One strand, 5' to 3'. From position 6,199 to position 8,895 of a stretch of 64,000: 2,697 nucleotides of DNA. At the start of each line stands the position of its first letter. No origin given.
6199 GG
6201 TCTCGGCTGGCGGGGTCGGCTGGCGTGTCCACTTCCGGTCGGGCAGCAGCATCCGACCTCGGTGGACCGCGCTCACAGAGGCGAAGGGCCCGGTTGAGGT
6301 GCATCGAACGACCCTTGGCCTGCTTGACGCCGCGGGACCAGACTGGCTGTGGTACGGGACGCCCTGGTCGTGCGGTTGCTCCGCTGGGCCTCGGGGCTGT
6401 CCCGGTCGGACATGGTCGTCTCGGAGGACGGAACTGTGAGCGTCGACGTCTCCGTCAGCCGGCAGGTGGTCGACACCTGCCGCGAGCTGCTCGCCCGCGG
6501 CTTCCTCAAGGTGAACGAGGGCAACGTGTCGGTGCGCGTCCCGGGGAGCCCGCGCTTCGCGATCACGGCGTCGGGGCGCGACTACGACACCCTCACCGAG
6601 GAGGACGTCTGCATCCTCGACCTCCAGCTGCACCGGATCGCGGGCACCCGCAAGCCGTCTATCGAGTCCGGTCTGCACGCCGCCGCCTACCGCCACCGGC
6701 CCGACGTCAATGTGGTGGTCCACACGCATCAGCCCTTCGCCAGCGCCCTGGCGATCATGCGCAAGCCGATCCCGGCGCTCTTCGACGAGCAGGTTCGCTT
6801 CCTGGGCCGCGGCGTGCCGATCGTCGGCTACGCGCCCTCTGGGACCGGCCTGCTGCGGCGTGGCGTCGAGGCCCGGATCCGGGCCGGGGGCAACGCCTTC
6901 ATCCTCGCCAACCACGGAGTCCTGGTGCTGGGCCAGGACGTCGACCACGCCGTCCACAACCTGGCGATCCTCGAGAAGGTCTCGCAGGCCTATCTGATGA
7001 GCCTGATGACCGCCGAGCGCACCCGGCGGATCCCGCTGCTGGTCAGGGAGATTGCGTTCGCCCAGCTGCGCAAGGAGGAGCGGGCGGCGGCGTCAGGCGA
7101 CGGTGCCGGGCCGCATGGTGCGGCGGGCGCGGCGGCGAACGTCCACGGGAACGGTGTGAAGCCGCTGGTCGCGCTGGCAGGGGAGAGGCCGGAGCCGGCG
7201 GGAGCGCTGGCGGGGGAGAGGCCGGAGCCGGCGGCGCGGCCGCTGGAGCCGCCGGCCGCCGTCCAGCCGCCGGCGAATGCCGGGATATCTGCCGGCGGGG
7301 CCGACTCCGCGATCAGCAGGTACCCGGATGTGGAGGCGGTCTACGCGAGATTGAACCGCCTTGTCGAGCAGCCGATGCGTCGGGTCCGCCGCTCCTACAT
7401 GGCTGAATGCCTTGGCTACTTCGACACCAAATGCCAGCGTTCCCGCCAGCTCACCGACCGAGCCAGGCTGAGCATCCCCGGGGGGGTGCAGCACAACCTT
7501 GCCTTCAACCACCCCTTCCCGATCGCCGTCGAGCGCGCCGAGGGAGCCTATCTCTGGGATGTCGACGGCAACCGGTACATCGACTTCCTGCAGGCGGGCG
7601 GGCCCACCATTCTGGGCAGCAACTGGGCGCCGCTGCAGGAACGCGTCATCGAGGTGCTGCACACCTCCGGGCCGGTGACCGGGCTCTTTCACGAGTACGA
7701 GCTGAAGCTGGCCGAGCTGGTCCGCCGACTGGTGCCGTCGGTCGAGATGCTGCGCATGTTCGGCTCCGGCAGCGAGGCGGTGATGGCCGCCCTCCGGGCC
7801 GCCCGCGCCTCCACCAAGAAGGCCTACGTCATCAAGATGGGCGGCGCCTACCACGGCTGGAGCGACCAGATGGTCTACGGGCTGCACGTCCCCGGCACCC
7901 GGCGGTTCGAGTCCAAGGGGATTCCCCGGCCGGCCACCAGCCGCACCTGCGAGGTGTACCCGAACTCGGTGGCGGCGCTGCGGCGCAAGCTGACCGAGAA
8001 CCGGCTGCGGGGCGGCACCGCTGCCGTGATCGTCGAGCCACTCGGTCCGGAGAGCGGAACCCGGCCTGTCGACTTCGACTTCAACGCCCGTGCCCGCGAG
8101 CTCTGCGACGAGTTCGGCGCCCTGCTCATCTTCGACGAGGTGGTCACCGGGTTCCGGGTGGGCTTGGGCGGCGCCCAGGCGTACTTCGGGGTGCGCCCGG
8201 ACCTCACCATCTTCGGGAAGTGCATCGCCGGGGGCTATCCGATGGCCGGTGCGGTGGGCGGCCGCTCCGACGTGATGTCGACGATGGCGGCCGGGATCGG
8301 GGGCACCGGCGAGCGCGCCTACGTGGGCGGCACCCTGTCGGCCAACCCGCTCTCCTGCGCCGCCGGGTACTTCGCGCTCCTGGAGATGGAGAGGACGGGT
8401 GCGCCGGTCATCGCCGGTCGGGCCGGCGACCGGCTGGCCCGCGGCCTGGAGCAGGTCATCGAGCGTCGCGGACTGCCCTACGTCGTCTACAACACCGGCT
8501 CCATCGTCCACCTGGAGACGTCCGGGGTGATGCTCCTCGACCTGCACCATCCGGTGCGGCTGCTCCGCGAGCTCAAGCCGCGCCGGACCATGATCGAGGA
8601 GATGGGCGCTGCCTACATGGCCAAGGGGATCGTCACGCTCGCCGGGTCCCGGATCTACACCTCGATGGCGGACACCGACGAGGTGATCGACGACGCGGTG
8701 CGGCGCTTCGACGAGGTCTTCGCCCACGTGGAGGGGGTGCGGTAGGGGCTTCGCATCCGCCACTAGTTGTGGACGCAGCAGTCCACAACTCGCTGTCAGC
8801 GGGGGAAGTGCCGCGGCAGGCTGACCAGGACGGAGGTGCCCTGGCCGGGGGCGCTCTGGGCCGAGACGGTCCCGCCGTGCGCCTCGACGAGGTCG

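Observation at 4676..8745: FGGY sugar kinase divergent from a one-ORF fusion of class II aldolase and a GSA-aminomutase-like aminotransferase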

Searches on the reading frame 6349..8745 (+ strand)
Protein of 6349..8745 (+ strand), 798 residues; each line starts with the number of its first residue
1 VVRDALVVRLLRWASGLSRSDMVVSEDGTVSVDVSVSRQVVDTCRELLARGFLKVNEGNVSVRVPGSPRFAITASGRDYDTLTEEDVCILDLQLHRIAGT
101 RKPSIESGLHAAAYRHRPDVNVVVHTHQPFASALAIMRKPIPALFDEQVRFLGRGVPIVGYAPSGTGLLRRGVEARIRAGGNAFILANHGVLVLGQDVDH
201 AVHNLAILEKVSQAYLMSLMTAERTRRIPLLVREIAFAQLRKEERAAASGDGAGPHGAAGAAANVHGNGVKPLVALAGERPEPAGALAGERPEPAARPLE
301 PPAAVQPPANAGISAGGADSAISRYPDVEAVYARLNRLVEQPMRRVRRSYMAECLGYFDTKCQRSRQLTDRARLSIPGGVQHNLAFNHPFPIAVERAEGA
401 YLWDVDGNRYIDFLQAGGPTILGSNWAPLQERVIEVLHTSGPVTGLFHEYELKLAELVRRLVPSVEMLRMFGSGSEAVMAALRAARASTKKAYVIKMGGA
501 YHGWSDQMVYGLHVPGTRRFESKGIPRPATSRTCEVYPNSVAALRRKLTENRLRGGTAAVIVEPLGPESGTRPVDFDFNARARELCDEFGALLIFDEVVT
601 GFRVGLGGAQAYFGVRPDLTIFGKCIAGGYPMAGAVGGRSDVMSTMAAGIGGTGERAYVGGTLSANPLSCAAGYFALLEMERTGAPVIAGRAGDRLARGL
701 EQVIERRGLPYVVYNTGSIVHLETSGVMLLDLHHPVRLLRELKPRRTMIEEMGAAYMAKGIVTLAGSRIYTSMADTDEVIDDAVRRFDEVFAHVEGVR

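Call 5: search_protein_families(library=pfam, proteins=[window:6349-8745:+], max_evalue=0.01)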
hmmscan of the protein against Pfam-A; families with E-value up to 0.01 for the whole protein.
window:6349-8745:+ (798 aa): 2 families
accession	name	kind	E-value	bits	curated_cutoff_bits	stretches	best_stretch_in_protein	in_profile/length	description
PF00202.27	Aminotran_3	-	2.3e-51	175.2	30.5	1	388-724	7-350/403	Aminotransferase class-III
PF00596.27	Aldolase_II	-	3.1e-47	161.3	22.2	1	39-216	2-183/183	Class II Aldolase and Adducin N-terminal domain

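Call 6: search_protein_families(library=ncbifam, proteins=[window:6349-8745:+], max_evalue=0.01)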
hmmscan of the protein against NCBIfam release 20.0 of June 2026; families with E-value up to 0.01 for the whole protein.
window:6349-8745:+ (798 aa): 99 families (the best 25 are shown)
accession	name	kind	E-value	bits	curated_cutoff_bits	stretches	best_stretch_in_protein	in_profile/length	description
NF000818.0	PRK00062.1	subfamily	5.4e-88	295.5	398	1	362-793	3-426/429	glutamate-1-semialdehyde 2,1-aminomutase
TIGR00713.1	hemL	equivalog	2.5e-80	270.2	527.3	1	365-792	2-421/423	glutamate-1-semialdehyde 2,1-aminomutase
NF041362.1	GntE_guanitoxin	equivalog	1.2e-70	238.2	525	1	361-721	4-366/426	guanitoxin biosynthesis PLP-dependent transaminase GntE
NF009055.0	PRK12389.1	equivalog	1.1e-66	225.2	637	1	362-714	3-352/431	glutamate-1-semialdehyde 2,1-aminomutase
NF004856.0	PRK06209.1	equivalog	4.6e-44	150.7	486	1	359-717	5-353/450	glutamate-1-semialdehyde 2,1-aminomutase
NF005453.0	PRK07046.1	subfamily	1e-41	143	425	1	350-721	15-382/453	transaminase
TIGR00707.1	argD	subfamily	3.6e-40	137.9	410.05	1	389-707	8-313/381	acetylornithine/succinylornithine family transaminase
NF005985.0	PRK08088.1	equivalog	5.3e-40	137.4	713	1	367-721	6-356/426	4-aminobutyrate--2-oxoglutarate transaminase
NF001864.0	PRK00615.1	equivalog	6.8e-39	133.6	706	1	370-720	12-359/433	glutamate-1-semialdehyde aminotransferase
NF049976.1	AmadipTransam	equivalog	1.4e-37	129.6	650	1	386-691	10-317/416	2-aminoadipate transaminase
NF005123.0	PRK06557.1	subfamily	6.6e-36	124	251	1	36-224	12-201/223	L-ribulose-5-phosphate 4-epimerase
NF053831.1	RU1PAldHalo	equivalog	7.8e-36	123.5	300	1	53-222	20-186/208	ribulose-1-phosphate aldolase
NF005993.0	PRK08117.1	subfamily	8.3e-36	123.5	574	2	556-709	207-352/433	aspartate aminotransferase family protein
NF005692.0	PRK07495.1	equivalog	2.1e-35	122.2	724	1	392-706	24-340/425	4-aminobutyrate--2-oxoglutarate transaminase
NF002874.0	PRK03244.1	equivalog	2.3e-35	122.1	457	1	391-703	26-322/399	acetylornithine transaminase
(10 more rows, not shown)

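Call 10: find_homologous_proteins(query=window:6349-8745:+, max_evalue=1e-20)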
Query window:6349-8745:+ (798 aa): 6652 proteins with E <= 1e-20 among 8000 candidates; the best 120 are listed.
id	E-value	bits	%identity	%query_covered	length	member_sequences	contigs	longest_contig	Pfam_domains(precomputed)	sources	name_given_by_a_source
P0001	0.0e+0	1775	99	100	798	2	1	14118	PF00596.28,PF00202.28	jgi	-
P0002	0.0e+0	1330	79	96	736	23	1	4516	PF00596.28,PF00202.28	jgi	jgi:hypothetical protein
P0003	0.0e+0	1326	78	98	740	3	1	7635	PF00596.28,PF00202.28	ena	-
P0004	0.0e+0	1190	72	96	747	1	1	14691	PF00596.28,PF00202.28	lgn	-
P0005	0.0e+0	1181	70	95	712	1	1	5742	PF00596.28,PF00202.28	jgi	jgi:glutamate-1-semialdehyde 2,1-aminomutase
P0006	0.0e+0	1176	70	96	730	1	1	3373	PF00596.28,PF00202.28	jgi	jgi:glutamate-1-semialdehyde 2,1-aminomutase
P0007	0.0e+0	1145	67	95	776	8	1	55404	PF00596.28,PF00202.28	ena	-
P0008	0.0e+0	1141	67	96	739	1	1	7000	PF00596.28,PF00202.28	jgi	jgi:glutamate-1-semialdehyde aminotransferase/ribulose-5-phosphate 4-epimerase/fuculose-1-phosphate 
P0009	0.0e+0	1141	66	95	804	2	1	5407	PF00596.28,PF00202.28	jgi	jgi:L-ribulose-5-phosphate 4-epimerase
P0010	0.0e+0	1140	78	60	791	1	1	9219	PF00596.28,PF00202.28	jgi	jgi:glutamate-1-semialdehyde 2,1-aminomutase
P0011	0.0e+0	1137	77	60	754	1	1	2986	PF00596.28,PF00202.28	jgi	-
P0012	0.0e+0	1136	76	60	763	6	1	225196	PF00596.28,PF00202.28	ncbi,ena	-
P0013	0.0e+0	1135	77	60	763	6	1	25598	PF00596.28,PF00202.28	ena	-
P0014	0.0e+0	1134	79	60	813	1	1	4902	PF00596.28,PF00202.28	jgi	jgi:glutamate-1-semialdehyde 2,1-aminomutase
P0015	0.0e+0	1130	67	95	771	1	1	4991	PF00596.28,PF00202.28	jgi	jgi:glutamate-1-semialdehyde aminotransferase/ribulose-5-phosphate 4-epimerase/fuculose-1-phosphate 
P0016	0.0e+0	1128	67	95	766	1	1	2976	PF00596.28,PF00202.28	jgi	jgi:glutamate-1-semialdehyde aminotransferase/ribulose-5-phosphate 4-epimerase/fuculose-1-phosphate 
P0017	0.0e+0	1128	67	95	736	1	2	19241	PF00596.28,PF00202.28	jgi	jgi:glutamate-1-semialdehyde aminotransferase/ribulose-5-phosphate 4-epimerase/fuculose-1-phosphate 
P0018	0.0e+0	1127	66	96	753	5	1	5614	PF00596.28,PF00202.28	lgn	-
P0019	0.0e+0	1127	68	95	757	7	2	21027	PF00596.28,PF00202.28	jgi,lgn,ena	-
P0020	0.0e+0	1126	67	95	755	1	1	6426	PF00596.28,PF00202.28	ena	-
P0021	0.0e+0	1125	67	95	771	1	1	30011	PF00596.28,PF00202.28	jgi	jgi:glutamate-1-semialdehyde 2,1-aminomutase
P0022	0.0e+0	1124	66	95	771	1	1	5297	PF00596.28,PF00202.28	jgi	jgi:glutamate-1-semialdehyde aminotransferase/ribulose-5-phosphate 4-epimerase/fuculose-1-phosphate 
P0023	0.0e+0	1123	67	95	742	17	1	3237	PF00596.28,PF00202.28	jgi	jgi:glutamate-1-semialdehyde 2,1-aminomutase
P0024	0.0e+0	1123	67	95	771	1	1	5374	PF00596.28,PF00202.28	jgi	jgi:hypothetical protein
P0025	0.0e+0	1123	67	96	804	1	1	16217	PF00596.28,PF00202.28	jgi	jgi:hypothetical protein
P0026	0.0e+0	1123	67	94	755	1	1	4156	PF00596.28,PF00202.28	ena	-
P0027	0.0e+0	1123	67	95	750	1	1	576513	PF00596.28,PF00202.28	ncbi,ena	-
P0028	0.0e+0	1122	67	94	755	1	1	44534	PF00596.28,PF00202.28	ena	-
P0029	0.0e+0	1122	67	96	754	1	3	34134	PF00596.28,PF00202.28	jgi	jgi:hypothetical protein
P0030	0.0e+0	1122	67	96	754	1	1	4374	PF00596.28,PF00202.28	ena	-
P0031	0.0e+0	1122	75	60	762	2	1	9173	PF00596.28,PF00202.28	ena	-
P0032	0.0e+0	1121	66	95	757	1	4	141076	PF00596.28,PF00202.28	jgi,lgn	-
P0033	0.0e+0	1121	67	95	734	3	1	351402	PF00596.28,PF00202.28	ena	-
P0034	0.0e+0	1121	74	60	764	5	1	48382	PF00596.28,PF00202.28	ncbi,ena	-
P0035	0.0e+0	1120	65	97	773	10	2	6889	PF00596.28,PF00202.28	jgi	-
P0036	0.0e+0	1120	67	95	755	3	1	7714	PF00596.28,PF00202.28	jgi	jgi:glutamate-1-semialdehyde aminotransferase/ribulose-5-phosphate 4-epimerase/fuculose-1-phosphate 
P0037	0.0e+0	1120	65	95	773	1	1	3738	PF00596.28,PF00202.28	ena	-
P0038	0.0e+0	1119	76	60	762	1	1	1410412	PF00596.28,PF00202.28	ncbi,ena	-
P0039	0.0e+0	1119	66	95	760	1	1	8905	PF00596.28,PF00202.28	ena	-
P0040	0.0e+0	1119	75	60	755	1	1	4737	PF00596.28,PF00202.28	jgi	jgi:glutamate-1-semialdehyde 2,1-aminomutase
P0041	0.0e+0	1116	66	95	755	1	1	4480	PF00596.28,PF00202.28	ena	-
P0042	0.0e+0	1116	67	95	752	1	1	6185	PF00596.28,PF00202.28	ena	-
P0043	0.0e+0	1115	75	60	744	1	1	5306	PF00596.28,PF00202.28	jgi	jgi:glutamate-1-semialdehyde 2,1-aminomutase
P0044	0.0e+0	1115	77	60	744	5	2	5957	PF00596.28,PF00202.28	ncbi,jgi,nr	ncbi:MAG TPA: aminotransferase class III-fold pyridoxal phosphate-dependent enzyme [Thermoleophilia 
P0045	0.0e+0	1115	67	94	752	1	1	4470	PF00596.28,PF00202.28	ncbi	-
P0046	0.0e+0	1114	67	94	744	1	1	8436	PF00596.28,PF00202.28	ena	-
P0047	0.0e+0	1114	74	60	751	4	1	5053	PF00596.28,PF00202.28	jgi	jgi:hypothetical protein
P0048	0.0e+0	1113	66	95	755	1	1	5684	PF00596.28,PF00202.28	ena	-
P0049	0.0e+0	1112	76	60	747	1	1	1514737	PF00596.28,PF00202.28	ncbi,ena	-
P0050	0.0e+0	1111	67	95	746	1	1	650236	PF00596.28,PF00202.28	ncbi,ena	-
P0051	0.0e+0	1109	66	95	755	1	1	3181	PF00596.28,PF00202.28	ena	-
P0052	0.0e+0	1108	66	95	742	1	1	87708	PF00596.28,PF00202.28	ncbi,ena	-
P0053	0.0e+0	1107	65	95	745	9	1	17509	PF00596.28,PF00202.28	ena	-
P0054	0.0e+0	1107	76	60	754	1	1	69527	PF00596.28,PF00202.28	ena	-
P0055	0.0e+0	1107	76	60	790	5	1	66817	PF00596.28,PF00202.28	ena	-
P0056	0.0e+0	1106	62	26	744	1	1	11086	PF00596.28,PF00202.28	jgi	-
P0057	0.0e+0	1106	73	61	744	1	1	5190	PF00596.28,PF00202.28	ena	-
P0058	0.0e+0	1106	66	96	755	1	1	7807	PF00596.28,PF00202.28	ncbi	ncbi:MAG: aminotransferase class III-fold pyridoxal phosphate-dependent enzyme [Thermoleophilia bact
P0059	0.0e+0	1106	67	95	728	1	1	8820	PF00596.28,PF00202.28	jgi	jgi:glutamate-1-semialdehyde aminotransferase/ribulose-5-phosphate 4-epimerase/fuculose-1-phosphate 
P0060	0.0e+0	1105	65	26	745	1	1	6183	PF00596.28,PF00202.28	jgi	jgi:L-ribulose-5-phosphate 4-epimerase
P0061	0.0e+0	1104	64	26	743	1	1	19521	PF00596.28,PF00202.28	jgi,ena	jgi:hypothetical protein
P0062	0.0e+0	1104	66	95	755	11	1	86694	PF00596.28,PF00202.28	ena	-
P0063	0.0e+0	1103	76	60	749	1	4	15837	PF00596.28,PF00202.28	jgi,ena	jgi:hypothetical protein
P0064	0.0e+0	1103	76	60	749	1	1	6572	PF00596.28,PF00202.28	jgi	-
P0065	0.0e+0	1103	76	60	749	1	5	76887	PF00596.28,PF00202.28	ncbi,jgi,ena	jgi:glutamate-1-semialdehyde aminotransferase/ribulose-5-phosphate 4-epimerase/fuculose-1-phosphate 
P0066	0.0e+0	1103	65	95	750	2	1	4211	PF00596.28,PF00202.28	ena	-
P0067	0.0e+0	1102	65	96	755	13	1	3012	PF00596.28,PF00202.28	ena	-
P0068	0.0e+0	1102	66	96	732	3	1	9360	PF00596.28,PF00202.28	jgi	jgi:glutamate-1-semialdehyde 2,1-aminomutase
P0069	0.0e+0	1102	66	95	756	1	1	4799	PF00596.28,PF00202.28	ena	-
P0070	0.0e+0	1097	65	95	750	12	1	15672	PF00596.28,PF00202.28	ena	-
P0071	0.0e+0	1096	65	96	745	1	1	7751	PF00596.28,PF00202.28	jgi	-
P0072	0.0e+0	1096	67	95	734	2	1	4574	PF00596.28,PF00202.28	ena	-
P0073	0.0e+0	1095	66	95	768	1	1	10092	PF00596.28,PF00202.28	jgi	jgi:glutamate-1-semialdehyde 2,1-aminomutase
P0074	0.0e+0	1095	65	95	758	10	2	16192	PF00596.28,PF00202.28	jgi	-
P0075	0.0e+0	1094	65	96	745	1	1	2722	PF00596.28,PF00202.28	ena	-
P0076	0.0e+0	1093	66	95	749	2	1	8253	PF00596.28,PF00202.28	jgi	jgi:L-ribulose-5-phosphate 4-epimerase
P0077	0.0e+0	1092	66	96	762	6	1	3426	PF00596.28,PF00202.28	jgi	-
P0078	0.0e+0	1092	73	61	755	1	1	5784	PF00596.28,PF00202.28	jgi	jgi:glutamate-1-semialdehyde 2,1-aminomutase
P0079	0.0e+0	1092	65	96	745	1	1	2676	PF00596.28,PF00202.28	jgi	-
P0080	0.0e+0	1091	65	96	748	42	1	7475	PF00596.28,PF00202.28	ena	-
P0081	0.0e+0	1091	76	60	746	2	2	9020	PF00596.28,PF00202.28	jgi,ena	jgi:hypothetical protein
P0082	0.0e+0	1090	65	96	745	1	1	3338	PF00596.28,PF00202.28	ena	-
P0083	0.0e+0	1090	76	60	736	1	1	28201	PF00596.28,PF00202.28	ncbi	-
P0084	0.0e+0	1089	74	60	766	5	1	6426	PF00596.28,PF00202.28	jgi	jgi:glutamate-1-semialdehyde 2,1-aminomutase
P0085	0.0e+0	1088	65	96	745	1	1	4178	PF00596.28,PF00202.28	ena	-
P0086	0.0e+0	1088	65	96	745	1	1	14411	PF00596.28,PF00202.28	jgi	-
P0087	0.0e+0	1085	75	60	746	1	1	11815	PF00596.28,PF00202.28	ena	-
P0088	0.0e+0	1085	65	96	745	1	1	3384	PF00596.28,PF00202.28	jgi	jgi:glutamate-1-semialdehyde 2,1-aminomutase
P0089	0.0e+0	1085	65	95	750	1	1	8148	PF00596.28,PF00202.28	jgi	jgi:glutamate-1-semialdehyde 2,1-aminomutase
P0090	0.0e+0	1083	64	95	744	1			PF00596.28,PF00202.28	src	-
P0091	0.0e+0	1083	65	96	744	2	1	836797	PF00596.28,PF00202.28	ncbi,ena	-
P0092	0.0e+0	1082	74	60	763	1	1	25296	PF00596.28,PF00202.28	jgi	-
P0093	0.0e+0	1081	65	94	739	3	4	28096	PF00596.28,PF00202.28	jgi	jgi:glutamate-1-semialdehyde aminotransferase/ribulose-5-phosphate 4-epimerase/fuculose-1-phosphate 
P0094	0.0e+0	1079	74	60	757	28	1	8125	PF00596.28,PF00202.28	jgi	-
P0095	0.0e+0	1079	65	95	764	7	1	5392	PF00596.28,PF00202.28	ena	-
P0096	0.0e+0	1078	65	95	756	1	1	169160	PF00596.28,PF00202.28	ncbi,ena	-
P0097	0.0e+0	1078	63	95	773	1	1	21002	PF00596.28,PF00202.28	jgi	jgi:glutamate-1-semialdehyde 2,1-aminomutase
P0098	0.0e+0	1075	65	95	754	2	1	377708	PF00596.28,PF00202.28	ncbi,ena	-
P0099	0.0e+0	1075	73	60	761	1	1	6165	PF00596.28,PF00202.28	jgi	-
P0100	0.0e+0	1074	73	60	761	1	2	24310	PF00596.28,PF00202.28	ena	-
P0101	0.0e+0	1074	64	95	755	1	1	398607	PF00596.28,PF00202.28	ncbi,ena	-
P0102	0.0e+0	1073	65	95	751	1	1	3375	PF00596.28,PF00202.28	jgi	jgi:glutamate-1-semialdehyde 2,1-aminomutase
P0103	0.0e+0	1072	75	60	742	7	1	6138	PF00596.28,PF00202.28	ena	-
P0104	0.0e+0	1071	64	95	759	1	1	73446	PF00596.28,PF00202.28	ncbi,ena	-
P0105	0.0e+0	1071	64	95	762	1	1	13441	PF00596.28,PF00202.28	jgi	-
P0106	0.0e+0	1071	74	60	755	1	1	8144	PF00596.28,PF00202.28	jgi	jgi:glutamate-1-semialdehyde 2,1-aminomutase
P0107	0.0e+0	1070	73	60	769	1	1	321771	PF00596.28,PF00202.28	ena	-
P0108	0.0e+0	1070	64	95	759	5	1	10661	PF00596.28,PF00202.28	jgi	jgi:glutamate-1-semialdehyde 2,1-aminomutase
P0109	0.0e+0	1069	64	95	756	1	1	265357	PF00596.28,PF00202.28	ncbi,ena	-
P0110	0.0e+0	1069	65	95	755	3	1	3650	PF00596.28,PF00202.28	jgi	jgi:glutamate-1-semialdehyde 2,1-aminomutase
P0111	0.0e+0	1068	73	60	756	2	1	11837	PF00596.28,PF00202.28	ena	-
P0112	0.0e+0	1068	74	60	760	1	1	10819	PF00596.28,PF00202.28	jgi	-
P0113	0.0e+0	1067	65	95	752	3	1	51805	PF00596.28,PF00202.28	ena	-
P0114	0.0e+0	1065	64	95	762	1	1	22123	PF00596.28,PF00202.28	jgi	jgi:glutamate-1-semialdehyde 2,1-aminomutase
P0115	0.0e+0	1065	74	60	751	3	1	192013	PF00596.28,PF00202.28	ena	-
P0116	0.0e+0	1065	73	60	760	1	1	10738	PF00596.28,PF00202.28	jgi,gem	-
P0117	0.0e+0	1064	64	95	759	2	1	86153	PF00596.28,PF00202.28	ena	-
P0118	0.0e+0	1064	64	95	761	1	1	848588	PF00596.28,PF00202.28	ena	-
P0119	0.0e+0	1064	73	60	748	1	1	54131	PF00596.28,PF00202.28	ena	-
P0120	0.0e+0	1063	73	60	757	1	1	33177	PF00596.28,PF00202.28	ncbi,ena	-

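Call 11: find_encoding_contigs(protein=P0038, flank=10000, max_places=3)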
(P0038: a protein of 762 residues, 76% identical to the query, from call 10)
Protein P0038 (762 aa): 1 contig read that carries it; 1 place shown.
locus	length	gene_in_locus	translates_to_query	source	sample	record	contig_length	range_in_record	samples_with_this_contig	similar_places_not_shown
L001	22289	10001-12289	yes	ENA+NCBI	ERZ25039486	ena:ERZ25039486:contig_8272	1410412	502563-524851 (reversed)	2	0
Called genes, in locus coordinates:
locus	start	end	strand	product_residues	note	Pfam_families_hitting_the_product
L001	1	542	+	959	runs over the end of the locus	PF00690:Cation_ATPase_N, PF00122:E1-E2_ATPase, PF13246:Cation_ATPase, PF00702:Hydrolase, PF00689:Cation_ATPase_C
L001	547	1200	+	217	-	PF01266:DAO (weak), PF01494:FAD_binding_3 (weak), PF02254:TrkA_N, PF02080:TrkA_C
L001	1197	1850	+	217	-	PF02254:TrkA_N, PF02080:TrkA_C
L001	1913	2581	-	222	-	PF00440:TetR_N, PF13977:TetR_C_6 (weak)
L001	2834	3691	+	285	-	PF00158:Sigma54_activat (faint), PF13401:AAA_22 (weak), PF00004:AAA, PF07724:AAA_2 (weak), PF07728:AAA_5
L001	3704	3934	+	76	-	-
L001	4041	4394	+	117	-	PF07883:Cupin_2 (weak)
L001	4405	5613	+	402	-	PF05762:VWA_CoxE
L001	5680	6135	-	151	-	-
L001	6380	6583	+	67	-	-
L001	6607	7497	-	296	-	PF01972:SDH_protease, PF25145:NfeD1b_N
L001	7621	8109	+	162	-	-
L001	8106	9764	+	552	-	-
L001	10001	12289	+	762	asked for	PF00596:Aldolase_II, PF00202:Aminotran_3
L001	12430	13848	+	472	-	PF13685:Fe-ADH_2, PF00465:Fe-ADH (faint)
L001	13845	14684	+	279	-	PF00702:Hydrolase, PF13344:Hydrolase_6, PF13242:Hydrolase_like, PF09419:PGP_phosphatase (weak)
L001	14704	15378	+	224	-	-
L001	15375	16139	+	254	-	PF00392:GntR, PF07702:UTRA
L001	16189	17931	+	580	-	PF00890:FAD_binding_2 (weak), PF01266:DAO, PF01494:FAD_binding_3 (weak), PF12831:FAD_oxidored (weak), PF16901:DAO_C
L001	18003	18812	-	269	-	PF00881:Nitroreductase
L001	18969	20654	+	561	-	PF00370:FGGY_N, PF02782:FGGY_C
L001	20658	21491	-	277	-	PF00106:adh_short, PF08659:KR, PF13561:adh_short_C2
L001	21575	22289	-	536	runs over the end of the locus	PF00171:Aldedh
